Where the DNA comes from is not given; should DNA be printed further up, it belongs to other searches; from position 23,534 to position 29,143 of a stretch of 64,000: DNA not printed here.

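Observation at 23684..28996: FANCM/Hef-family helicase carrying an inserted PHD finger next to its pseudo-nuclease domain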

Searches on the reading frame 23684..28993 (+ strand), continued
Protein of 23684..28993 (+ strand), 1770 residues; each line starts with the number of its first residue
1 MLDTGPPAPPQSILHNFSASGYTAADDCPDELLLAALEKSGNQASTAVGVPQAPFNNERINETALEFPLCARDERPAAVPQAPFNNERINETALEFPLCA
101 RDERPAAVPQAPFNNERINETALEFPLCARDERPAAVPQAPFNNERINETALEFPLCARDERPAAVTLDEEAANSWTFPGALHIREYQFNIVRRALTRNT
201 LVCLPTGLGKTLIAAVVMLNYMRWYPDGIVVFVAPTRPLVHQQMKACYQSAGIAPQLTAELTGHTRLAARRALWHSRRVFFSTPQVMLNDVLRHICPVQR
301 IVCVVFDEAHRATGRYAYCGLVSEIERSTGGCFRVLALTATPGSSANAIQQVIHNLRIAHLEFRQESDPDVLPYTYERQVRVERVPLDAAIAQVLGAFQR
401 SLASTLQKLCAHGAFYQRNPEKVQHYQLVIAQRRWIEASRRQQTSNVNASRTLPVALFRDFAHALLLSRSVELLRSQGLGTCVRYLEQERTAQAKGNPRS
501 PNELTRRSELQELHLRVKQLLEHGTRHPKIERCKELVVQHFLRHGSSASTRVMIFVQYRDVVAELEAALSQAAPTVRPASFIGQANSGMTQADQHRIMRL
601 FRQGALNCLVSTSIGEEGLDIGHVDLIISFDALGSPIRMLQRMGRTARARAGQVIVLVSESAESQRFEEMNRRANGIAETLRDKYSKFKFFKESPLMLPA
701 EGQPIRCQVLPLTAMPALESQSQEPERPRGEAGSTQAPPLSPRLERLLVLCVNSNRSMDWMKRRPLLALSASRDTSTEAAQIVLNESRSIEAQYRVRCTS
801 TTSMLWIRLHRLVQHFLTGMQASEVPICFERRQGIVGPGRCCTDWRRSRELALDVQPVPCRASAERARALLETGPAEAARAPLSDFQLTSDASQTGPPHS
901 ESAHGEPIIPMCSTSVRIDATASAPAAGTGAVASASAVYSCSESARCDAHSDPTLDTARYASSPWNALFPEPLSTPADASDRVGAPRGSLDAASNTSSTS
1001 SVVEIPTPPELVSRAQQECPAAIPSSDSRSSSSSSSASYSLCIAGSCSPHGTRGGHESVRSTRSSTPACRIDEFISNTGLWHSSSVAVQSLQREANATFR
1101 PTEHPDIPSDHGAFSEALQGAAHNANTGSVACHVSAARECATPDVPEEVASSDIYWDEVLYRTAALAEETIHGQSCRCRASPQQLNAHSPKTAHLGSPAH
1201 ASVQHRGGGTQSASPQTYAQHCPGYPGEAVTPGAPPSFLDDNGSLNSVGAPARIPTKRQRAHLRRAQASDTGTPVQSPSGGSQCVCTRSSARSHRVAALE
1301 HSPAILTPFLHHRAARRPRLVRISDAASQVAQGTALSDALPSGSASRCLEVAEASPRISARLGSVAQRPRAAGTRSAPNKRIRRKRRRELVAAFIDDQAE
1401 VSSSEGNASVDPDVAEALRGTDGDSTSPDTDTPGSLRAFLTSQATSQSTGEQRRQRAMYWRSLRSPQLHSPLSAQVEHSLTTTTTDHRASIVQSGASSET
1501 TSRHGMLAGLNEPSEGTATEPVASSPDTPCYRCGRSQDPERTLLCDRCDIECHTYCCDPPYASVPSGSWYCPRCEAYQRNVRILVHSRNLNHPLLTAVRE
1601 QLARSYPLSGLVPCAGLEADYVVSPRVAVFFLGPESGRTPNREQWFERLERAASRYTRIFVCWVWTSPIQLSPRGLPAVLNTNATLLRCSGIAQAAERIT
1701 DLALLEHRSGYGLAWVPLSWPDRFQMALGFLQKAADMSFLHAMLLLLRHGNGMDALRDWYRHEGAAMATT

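Call 55: find_encoding_contigs(protein=P0135, flank=7000, max_places=3)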
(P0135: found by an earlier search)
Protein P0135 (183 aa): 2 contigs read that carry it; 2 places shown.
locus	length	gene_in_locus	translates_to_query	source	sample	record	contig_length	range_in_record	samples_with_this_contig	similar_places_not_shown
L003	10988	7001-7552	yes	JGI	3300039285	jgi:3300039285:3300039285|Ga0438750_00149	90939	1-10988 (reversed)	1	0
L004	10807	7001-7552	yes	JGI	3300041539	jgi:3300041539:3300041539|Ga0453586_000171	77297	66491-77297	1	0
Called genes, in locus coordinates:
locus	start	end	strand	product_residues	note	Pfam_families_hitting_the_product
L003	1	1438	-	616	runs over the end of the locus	PF04825:Rad21_Rec8_N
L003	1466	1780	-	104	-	-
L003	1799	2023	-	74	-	-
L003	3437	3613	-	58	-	-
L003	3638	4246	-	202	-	-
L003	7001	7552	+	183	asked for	-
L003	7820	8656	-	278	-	PF26192:RNF157-like_N, PF13920:zf-C3HC4_3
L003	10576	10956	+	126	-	-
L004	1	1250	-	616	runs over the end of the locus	PF04825:Rad21_Rec8_N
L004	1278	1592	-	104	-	-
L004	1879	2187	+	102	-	-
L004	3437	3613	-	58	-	-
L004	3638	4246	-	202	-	-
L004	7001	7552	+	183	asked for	-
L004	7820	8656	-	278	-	PF26192:RNF157-like_N, PF13920:zf-C3HC4_3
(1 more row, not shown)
